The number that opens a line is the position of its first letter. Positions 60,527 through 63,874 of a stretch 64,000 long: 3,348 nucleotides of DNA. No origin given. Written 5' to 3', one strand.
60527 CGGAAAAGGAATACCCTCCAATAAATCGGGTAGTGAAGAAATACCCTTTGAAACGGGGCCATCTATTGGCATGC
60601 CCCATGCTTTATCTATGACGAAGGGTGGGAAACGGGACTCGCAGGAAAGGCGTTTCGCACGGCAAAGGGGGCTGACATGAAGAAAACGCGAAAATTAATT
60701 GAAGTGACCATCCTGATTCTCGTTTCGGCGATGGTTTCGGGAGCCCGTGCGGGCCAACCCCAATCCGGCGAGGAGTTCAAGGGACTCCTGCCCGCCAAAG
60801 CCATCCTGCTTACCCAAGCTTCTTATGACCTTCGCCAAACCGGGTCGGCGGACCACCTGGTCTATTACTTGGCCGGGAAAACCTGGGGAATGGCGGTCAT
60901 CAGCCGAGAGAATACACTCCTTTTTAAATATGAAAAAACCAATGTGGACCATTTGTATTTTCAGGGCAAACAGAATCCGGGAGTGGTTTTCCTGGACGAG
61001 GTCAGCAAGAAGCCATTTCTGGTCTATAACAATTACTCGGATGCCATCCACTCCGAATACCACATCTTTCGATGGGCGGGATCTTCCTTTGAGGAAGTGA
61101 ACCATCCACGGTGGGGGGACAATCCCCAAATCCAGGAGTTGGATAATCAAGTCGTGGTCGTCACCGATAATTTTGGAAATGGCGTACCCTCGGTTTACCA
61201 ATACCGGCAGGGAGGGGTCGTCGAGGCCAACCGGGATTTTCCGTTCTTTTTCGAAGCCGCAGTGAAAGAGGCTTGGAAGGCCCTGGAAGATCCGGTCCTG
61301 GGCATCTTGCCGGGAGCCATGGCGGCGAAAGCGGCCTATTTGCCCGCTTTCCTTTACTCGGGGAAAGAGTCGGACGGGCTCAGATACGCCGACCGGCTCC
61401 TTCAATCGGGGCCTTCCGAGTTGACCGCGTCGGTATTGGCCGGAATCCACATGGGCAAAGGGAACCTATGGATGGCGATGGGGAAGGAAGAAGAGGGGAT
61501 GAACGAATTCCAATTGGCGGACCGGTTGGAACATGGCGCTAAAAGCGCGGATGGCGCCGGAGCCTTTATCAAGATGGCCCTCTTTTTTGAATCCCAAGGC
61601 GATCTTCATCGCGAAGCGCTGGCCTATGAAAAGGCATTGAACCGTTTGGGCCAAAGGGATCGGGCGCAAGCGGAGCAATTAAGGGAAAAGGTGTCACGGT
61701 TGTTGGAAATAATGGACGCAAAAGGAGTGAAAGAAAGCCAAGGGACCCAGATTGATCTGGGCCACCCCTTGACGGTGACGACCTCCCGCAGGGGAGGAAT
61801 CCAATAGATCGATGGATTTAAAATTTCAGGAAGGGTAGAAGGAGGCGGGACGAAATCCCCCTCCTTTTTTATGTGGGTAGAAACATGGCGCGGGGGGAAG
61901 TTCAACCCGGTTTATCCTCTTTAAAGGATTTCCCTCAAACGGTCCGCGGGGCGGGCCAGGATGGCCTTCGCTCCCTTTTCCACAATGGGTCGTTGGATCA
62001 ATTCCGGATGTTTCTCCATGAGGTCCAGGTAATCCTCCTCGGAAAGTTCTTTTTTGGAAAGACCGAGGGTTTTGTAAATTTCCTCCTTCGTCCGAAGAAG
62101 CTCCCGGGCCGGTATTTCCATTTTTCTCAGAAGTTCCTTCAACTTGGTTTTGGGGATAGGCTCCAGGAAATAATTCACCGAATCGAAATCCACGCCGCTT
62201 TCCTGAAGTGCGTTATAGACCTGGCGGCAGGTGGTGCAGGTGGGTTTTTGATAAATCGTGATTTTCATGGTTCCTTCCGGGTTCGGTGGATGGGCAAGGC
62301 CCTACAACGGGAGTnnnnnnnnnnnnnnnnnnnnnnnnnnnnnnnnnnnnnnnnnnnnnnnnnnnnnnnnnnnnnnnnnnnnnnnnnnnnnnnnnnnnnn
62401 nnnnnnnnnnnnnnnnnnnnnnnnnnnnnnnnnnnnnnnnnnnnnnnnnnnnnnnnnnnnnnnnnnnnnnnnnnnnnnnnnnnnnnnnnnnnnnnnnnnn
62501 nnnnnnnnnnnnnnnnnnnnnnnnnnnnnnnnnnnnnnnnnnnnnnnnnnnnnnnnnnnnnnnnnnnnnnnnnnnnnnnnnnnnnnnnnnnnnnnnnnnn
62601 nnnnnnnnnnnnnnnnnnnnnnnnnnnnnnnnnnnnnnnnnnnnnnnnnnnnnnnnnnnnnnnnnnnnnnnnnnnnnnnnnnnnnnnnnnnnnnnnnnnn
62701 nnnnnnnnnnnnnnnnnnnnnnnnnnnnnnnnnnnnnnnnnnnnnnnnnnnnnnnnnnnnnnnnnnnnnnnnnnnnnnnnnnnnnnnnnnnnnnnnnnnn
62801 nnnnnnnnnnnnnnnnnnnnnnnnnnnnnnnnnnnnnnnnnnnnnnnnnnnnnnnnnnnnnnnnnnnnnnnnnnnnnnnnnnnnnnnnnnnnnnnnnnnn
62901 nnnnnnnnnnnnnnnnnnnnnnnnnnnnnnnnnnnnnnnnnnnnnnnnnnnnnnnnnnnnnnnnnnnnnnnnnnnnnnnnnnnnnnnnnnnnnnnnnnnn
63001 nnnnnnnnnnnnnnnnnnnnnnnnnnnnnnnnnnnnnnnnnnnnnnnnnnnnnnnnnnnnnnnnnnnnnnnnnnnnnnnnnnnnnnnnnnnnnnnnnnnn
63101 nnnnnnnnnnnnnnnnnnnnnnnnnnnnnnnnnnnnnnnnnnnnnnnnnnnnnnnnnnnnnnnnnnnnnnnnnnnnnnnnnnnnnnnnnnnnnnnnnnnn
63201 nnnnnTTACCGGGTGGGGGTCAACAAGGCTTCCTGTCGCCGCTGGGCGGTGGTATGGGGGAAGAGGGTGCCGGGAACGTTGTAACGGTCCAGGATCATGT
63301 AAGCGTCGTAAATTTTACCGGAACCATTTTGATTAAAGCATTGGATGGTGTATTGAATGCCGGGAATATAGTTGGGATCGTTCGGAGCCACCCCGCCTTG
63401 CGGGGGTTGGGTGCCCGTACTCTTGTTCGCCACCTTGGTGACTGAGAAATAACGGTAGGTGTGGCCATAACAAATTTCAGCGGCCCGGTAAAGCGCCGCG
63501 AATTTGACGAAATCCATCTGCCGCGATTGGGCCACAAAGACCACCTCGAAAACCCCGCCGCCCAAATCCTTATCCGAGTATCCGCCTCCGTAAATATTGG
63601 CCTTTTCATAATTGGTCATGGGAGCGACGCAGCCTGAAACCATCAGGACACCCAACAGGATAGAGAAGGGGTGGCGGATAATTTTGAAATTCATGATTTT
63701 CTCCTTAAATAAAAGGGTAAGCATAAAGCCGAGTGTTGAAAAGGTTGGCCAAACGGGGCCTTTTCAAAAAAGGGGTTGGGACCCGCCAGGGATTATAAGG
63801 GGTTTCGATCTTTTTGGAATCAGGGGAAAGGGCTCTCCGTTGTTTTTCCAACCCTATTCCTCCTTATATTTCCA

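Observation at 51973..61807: Signalling hub: two kinases, a lone receiver, a 1516-aa multi-PAS hybrid kinase, an NtrC-family activator and a sigma-54-like promoter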

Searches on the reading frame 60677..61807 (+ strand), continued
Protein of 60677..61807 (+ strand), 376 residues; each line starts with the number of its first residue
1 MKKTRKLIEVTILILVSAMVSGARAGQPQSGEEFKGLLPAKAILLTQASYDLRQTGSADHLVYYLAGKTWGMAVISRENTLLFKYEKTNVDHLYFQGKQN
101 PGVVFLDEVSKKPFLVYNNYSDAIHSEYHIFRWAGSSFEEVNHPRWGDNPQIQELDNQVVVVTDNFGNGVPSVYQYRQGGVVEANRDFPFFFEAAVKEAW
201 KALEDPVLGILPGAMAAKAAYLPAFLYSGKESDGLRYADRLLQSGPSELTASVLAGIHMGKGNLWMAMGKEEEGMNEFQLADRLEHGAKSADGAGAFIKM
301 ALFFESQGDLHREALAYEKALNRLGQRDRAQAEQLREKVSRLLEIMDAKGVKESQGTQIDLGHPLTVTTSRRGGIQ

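Call 62: search_protein_families(library=pfam, proteins=[L013:8821-9528:-, L013:7855-8463:+, L013:6360-7589:+, L013:2338-5142:+, L013:11202-12017:-, L013:12196-12582:+, L010:9508-9987:+, L010:7225-7722:-], max_evalue=0.01)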
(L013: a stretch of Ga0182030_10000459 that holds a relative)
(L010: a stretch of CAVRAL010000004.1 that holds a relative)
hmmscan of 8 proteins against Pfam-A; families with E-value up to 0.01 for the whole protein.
L013:8821-9528:- (235 aa): 0 families

L013:7855-8463:+ (202 aa): 1 family
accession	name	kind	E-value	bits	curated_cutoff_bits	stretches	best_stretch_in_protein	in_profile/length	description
PF13643.11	DUF4145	-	3.7e-11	43.4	23.1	1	96-181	2-86/88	Domain of unknown function (DUF4145)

L013:6360-7589:+ (409 aa): 3 families
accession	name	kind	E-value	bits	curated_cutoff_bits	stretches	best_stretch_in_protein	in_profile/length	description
PF13635.12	DUF4143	-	8.2e-47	159.3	28.1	1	201-359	1-159/160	Domain of unknown function (DUF4143)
PF13173.12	AAA_14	-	2.1e-28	99.3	27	1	20-137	3-129/129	AAA domain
PF13401.12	AAA_22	-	0.0032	18.2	27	0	22-42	8-28/130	AAA domain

L013:2338-5142:+ (934 aa): 4 families
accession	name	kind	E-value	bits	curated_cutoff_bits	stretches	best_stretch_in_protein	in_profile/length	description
PF02867.20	Ribonuc_red_lgC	-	7.9e-140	467.4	23.9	1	168-708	1-523/523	Ribonucleotide reductase, barrel domain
PF08471.15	Ribonuc_red_2_N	-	2.1e-21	76.5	27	1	64-147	1-103/103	Class II vitamin B12-dependent ribonucleotide reductase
PF12637.14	TSCPD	-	7.5e-09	36.2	22.8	1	752-840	13-85/88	TSCPD domain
PF00317.26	Ribonuc_red_lgN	-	0.0012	19.3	28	1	99-161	22-74/77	Ribonucleotide reductase, all-alpha domain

L013:11202-12017:- (271 aa): 2 families
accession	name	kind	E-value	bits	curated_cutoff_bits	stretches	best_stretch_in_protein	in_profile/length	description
PF05368.20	NmrA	-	2.7e-06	27.6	27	1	13-101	61-146/298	NmrA-like family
PF13460.12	NAD_binding_10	-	5.8e-05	23.5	27.2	1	43-102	77-144/184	NAD(P)H-binding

L013:12196-12582:+ (128 aa): 0 families

L010:9508-9987:+ (159 aa): 0 families

L010:7225-7722:- (165 aa): 0 families

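Call 64: search_protein_families(library=ncbifam, proteins=[window:60677-61807:+], max_evalue=0.00001)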
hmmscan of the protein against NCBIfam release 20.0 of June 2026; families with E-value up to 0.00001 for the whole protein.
window:60677-61807:+ (376 aa): 0 families

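Call 74: fold_search(model_id=the predicted structure, library=pdb)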
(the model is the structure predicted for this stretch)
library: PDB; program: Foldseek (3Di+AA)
matches with E <= 10: 1192; with E <= 0.001: 0
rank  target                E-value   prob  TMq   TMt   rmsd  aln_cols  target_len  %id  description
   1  8cli_B                4.8e-03  0.51  0.16  0.10  19.9       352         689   11  TFIIIC TauB-DNA monomer (released 2023-06-21)
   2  8zht_B                5.0e-03  1.00  0.23  0.44  11.1       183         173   15  Structure of PpiD-YfgM complex (released 2025-02-12)
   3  4n39_A                6.7e-03  1.00  0.25  0.15   7.6       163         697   18  Crystal structure of human O-GlcNAc transferase bound to a peptide from HCF-1 pro-repeat 2 (11-26) (released 2014-01-01)
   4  3vtx_A                6.7e-03  1.00  0.24  0.44  11.0       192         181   16  Crystal structure of MamA protein (released 2012-10-31)
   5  7ai4_B                7.5e-03  1.00  0.29  0.42   6.4       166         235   17  Crystal structure of the KLC1-TPR domain truncated from its nonTPR region ([A1-B6]-Delta-nonTPR fragment) (released 2021-10-06)
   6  3edt_B                7.5e-03  1.00  0.27  0.36  10.7       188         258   14  Crystal structure of the mutated S328N hKLC2 TPR domain (released 2009-02-10)
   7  3ceq_B                7.8e-03  1.00  0.27  0.35   7.0       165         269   13  The TPR domain of Human Kinesin Light Chain 2 (hKLC2) (released 2008-08-12)
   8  5l0y_C                8.2e-03  1.00  0.22  0.48   8.1       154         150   15  Crystal Structure of a Sec72-ssa1 c-terminal peptide fusion protein (released 2017-03-22)
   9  5o09_1C               8.6e-03  1.00  0.28  0.40   9.4       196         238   15  BtubABC mini microtubule (released 2017-07-19)
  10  5o01_A                8.6e-03  1.00  0.28  0.38   9.4       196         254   15  Crystal structure of BtubC (BKLC) from P. vanneervenii (released 2017-07-19)
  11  5oj8                  9.6e-03  1.00  0.29  0.47   6.5       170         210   16  Crystal structure of the KLC1-TPR domain ([A1-B5] fragment) (released 2017-10-11)
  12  5hrz                  1.1e-02  1.00  0.19  0.50   6.8       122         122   20  Computationally Designed Trimer 1na0C3_3 (released 2017-04-12)
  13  6q4m                  1.1e-02  1.00  0.25  0.15   7.2       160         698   19  Crystal structure of the O-GlcNAc transferase Asn648Tyr mutation (released 2019-12-25)
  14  6tka_AAA              1.1e-02  1.00  0.25  0.15   7.6       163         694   18  Crystal structure of human O-GlcNAc transferase bound to substrate 7 and a peptide from HCF-1 pro-repeat 2 (11-26) (released 2020-03-04)
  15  9llv_MODEL_1_A        1.2e-02  1.00  0.21  0.23  11.1       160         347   13  Dimer Sgt2 from S.cerevisiae (released 2025-12-10)
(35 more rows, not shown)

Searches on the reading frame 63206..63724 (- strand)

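Call 64: search_protein_families(library=ncbifam, proteins=[window:63206-63724:-], max_evalue=0.00001)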
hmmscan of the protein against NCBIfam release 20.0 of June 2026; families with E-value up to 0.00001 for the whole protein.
window:63206-63724:- (172 aa): 1 family
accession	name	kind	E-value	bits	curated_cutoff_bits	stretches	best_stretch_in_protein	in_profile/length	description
NF047637.1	lipo_CC0125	subfamily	8.5e-13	49.1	40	1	22-107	6-91/169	CC0125/CC1285 family lipoprotein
